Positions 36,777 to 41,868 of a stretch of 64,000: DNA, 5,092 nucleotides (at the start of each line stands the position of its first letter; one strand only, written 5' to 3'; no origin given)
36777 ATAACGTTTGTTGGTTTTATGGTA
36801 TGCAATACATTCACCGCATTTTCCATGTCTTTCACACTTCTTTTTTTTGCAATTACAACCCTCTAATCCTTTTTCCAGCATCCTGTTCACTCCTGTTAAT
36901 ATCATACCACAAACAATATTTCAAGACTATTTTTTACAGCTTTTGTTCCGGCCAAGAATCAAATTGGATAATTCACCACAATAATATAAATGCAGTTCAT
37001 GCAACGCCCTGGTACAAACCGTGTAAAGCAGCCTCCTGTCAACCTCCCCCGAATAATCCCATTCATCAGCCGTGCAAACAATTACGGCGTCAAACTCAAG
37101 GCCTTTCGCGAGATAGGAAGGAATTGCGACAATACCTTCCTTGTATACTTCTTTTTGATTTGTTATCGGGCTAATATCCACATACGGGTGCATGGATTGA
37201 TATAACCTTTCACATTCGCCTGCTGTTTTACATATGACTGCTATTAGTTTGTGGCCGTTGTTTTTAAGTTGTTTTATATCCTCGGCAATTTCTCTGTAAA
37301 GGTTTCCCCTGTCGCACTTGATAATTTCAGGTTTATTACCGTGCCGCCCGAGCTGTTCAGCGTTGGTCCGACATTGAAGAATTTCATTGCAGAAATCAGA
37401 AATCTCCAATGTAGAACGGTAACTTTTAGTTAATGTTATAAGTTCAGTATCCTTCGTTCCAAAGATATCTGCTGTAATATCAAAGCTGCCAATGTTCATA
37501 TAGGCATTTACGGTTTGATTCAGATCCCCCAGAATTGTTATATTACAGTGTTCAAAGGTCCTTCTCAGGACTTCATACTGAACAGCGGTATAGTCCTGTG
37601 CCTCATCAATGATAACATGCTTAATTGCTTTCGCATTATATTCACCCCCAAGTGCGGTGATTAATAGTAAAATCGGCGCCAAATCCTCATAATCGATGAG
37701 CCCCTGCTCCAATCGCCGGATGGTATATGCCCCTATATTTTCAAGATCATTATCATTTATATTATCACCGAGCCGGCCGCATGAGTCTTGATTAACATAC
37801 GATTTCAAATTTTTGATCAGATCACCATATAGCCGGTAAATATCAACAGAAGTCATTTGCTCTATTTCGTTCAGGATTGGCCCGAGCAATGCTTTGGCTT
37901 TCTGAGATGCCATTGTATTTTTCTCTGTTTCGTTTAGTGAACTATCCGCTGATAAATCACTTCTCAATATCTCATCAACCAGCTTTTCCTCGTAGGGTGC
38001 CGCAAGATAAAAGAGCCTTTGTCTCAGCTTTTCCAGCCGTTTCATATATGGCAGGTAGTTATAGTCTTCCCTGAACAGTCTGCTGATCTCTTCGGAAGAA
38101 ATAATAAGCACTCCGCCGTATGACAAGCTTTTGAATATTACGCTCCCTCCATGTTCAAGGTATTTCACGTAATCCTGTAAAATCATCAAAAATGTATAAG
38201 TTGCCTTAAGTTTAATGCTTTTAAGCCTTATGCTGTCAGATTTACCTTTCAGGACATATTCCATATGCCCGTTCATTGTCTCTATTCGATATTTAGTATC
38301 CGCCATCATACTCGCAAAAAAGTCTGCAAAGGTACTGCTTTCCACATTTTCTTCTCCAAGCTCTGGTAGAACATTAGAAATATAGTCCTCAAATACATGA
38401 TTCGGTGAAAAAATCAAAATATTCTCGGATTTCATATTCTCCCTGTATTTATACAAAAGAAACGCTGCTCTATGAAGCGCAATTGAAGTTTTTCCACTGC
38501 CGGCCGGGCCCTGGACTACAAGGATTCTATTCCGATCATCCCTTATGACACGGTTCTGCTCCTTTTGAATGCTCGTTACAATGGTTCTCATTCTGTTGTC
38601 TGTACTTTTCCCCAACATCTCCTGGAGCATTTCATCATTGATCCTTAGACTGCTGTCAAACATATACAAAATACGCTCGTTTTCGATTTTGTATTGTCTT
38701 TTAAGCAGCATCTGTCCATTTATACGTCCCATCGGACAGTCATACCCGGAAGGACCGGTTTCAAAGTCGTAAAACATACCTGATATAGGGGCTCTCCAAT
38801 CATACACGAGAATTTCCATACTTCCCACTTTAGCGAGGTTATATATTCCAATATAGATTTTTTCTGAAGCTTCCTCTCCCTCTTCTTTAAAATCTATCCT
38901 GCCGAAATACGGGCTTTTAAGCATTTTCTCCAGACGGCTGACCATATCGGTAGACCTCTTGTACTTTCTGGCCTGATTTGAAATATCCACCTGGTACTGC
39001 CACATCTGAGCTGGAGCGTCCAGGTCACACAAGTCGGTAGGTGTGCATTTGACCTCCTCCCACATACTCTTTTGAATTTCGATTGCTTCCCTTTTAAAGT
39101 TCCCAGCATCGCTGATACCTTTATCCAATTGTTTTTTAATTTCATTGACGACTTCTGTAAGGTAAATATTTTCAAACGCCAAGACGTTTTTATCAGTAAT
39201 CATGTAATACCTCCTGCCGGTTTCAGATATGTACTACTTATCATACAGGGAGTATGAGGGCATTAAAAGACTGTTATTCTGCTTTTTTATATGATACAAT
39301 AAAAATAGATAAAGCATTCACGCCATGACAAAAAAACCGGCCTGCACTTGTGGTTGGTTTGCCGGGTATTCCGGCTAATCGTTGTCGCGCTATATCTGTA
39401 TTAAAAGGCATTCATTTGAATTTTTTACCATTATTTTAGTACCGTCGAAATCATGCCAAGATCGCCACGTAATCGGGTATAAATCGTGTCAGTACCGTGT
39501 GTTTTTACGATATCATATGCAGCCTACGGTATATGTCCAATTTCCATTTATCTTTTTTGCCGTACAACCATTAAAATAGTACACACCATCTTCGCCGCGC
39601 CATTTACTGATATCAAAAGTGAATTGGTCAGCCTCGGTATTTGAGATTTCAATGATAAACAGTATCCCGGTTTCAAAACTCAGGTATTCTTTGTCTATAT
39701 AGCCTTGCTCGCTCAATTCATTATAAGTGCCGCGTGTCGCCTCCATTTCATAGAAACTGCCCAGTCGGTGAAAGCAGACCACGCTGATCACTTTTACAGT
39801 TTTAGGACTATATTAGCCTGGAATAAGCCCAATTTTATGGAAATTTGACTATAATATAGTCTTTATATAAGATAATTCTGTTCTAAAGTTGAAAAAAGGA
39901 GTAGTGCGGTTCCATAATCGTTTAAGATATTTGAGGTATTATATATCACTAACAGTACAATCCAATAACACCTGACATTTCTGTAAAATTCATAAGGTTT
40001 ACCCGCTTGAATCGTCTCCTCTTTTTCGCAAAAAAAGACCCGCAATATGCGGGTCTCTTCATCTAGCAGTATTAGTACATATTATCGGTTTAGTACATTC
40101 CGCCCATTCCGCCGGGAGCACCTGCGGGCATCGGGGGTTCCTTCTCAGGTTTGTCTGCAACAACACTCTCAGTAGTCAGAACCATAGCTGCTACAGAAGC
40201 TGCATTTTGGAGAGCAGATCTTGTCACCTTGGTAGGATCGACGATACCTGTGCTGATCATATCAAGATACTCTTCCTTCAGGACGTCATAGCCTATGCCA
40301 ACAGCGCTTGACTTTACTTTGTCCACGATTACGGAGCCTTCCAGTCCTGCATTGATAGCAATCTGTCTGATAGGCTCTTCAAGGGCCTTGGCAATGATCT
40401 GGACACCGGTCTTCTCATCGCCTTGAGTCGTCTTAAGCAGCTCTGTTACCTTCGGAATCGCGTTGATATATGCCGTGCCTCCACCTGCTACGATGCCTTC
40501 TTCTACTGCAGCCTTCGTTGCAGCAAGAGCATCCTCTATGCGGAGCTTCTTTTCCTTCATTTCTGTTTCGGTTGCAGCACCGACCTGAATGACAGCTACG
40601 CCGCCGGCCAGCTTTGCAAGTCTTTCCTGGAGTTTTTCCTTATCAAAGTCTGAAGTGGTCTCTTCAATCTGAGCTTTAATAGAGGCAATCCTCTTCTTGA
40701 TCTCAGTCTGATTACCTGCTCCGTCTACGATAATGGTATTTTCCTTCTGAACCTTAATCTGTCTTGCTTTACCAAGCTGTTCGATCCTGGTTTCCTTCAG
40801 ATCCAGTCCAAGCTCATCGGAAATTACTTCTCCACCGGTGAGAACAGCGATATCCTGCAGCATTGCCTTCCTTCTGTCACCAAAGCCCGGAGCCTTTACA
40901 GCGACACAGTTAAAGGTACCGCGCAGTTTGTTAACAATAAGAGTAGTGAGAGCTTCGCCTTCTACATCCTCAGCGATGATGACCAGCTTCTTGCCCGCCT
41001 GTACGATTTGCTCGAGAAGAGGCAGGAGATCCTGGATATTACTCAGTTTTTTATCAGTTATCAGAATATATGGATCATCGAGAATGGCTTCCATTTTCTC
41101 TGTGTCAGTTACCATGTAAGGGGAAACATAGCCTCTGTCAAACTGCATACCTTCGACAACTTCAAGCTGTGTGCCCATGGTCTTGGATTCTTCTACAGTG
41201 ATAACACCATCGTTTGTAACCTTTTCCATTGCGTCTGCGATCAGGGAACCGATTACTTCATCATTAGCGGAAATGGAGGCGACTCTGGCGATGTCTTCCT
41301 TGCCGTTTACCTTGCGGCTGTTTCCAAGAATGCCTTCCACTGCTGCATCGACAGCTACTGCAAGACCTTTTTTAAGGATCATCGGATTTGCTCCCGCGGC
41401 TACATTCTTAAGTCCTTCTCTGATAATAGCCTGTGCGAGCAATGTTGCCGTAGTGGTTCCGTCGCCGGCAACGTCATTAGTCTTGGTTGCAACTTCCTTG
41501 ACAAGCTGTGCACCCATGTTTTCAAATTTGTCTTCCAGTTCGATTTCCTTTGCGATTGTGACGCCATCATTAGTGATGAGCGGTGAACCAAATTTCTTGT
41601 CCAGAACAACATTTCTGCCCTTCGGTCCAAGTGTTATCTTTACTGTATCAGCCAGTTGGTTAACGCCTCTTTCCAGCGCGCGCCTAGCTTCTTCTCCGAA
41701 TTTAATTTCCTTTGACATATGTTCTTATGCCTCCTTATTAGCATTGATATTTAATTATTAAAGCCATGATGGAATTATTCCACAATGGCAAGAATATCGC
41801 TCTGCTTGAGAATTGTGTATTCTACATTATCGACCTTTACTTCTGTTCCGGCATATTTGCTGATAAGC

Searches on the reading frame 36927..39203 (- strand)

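Call 46: search_protein_families(library=pfam, proteins=[window:36927-39203:-], max_evalue=0.00001)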
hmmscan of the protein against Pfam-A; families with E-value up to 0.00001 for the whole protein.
window:36927-39203:- (758 aa): 6 families
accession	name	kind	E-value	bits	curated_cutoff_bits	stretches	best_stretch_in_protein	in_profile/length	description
PF00580.27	UvrD-helicase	-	2.1e-14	54.3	23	1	213-565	2-252/271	UvrD/REP helicase N-terminal domain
PF13538.12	UvrD_C_2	-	2.9e-10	40.3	27.4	1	691-740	2-52/52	UvrD-like helicase C-terminal domain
PF13245.12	AAA_19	-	3.1e-09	37.6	25.1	1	222-565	8-130/134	AAA domain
PF02562.22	PhoH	-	4.7e-08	33.2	27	0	210-252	6-46/205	PhoH-like protein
PF13361.12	UvrD_C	-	7.6e-08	32.6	25.6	0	589-669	1-89/350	UvrD-like helicase C-terminal domain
PF25199.1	nSTAND_NTPase5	-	4.9e-06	26.9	34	0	205-252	21-67/145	Novel STAND NTPase 5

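Call 106: search_protein_families(library=padloc, proteins=[window:36927-39203:-], max_evalue=0.00001)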
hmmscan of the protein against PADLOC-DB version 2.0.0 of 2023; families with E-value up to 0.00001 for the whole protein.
window:36927-39203:- (758 aa): 28 families (the best 25 are shown)
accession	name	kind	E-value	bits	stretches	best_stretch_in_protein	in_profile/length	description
PDLC00127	GajB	-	6.3e-20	69.2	1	480-655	152-341/594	UrvD helicase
PDLC03802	RTasHel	-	3e-19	67.3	1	488-669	151-332/675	DRT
PDLC00132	GajB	-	1.1e-16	58.6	1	483-652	168-343/625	UrvD helicase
PDLC00121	GajB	-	2e-14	51.1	1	495-618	169-291/565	UrvD helicase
PDLC00122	GajB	-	1.2e-13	48.8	0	528-665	164-299/502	UrvD helicase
PDLC00129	GajB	-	4.4e-13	46.7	1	482-668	177-365/594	UrvD helicase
PDLC00103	GajB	-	3e-12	44.3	1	526-612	211-298/612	UrvD helicase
PDLC00104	GajB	-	3.3e-12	44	0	529-617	168-257/574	UrvD helicase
PDLC01087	C3a187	-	6.8e-12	43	1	529-739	322-541/559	NERD+UvrD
PDLC00106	GajB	-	2.4e-11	40.9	1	526-618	205-297/577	UrvD helicase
PDLC00134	GajB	-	3.4e-11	40.9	1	527-616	213-303/431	UrvD helicase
PDLC00123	GajB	-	4.7e-11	40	1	520-668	170-322/540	UrvD helicase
PDLC00131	GajB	-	6.5e-11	39.9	1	399-632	113-350/647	UrvD helicase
PDLC00144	GajB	-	7.7e-11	39.2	0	502-610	133-245/559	UrvD helicase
PDLC00117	GajB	-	8.6e-11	39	1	484-672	173-371/604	UrvD helicase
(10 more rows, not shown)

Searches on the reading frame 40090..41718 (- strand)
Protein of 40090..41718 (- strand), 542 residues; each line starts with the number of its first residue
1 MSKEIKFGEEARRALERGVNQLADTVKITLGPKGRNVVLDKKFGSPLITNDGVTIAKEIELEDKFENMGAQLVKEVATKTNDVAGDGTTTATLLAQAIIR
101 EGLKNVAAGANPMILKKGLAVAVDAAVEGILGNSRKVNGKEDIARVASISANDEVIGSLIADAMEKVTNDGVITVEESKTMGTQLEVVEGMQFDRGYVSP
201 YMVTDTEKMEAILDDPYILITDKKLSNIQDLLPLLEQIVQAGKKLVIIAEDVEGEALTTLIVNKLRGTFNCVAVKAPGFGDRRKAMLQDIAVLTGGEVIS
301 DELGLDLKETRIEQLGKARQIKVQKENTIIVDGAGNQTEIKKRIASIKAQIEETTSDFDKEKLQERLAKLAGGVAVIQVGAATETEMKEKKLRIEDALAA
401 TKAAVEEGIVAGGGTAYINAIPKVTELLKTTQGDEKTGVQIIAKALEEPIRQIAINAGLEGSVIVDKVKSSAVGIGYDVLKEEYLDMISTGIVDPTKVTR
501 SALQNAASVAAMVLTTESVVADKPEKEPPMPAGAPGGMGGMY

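Call 46: search_protein_families(library=pfam, proteins=[window:40090-41718:-], max_evalue=0.00001)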
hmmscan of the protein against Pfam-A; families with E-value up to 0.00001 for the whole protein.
window:40090-41718:- (542 aa): 1 family
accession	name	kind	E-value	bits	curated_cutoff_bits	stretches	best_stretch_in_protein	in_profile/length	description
PF00118.29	Cpn60_TCP1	-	1.1e-78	265.6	34.3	1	22-524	1-490/490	TCP-1/cpn60 chaperonin family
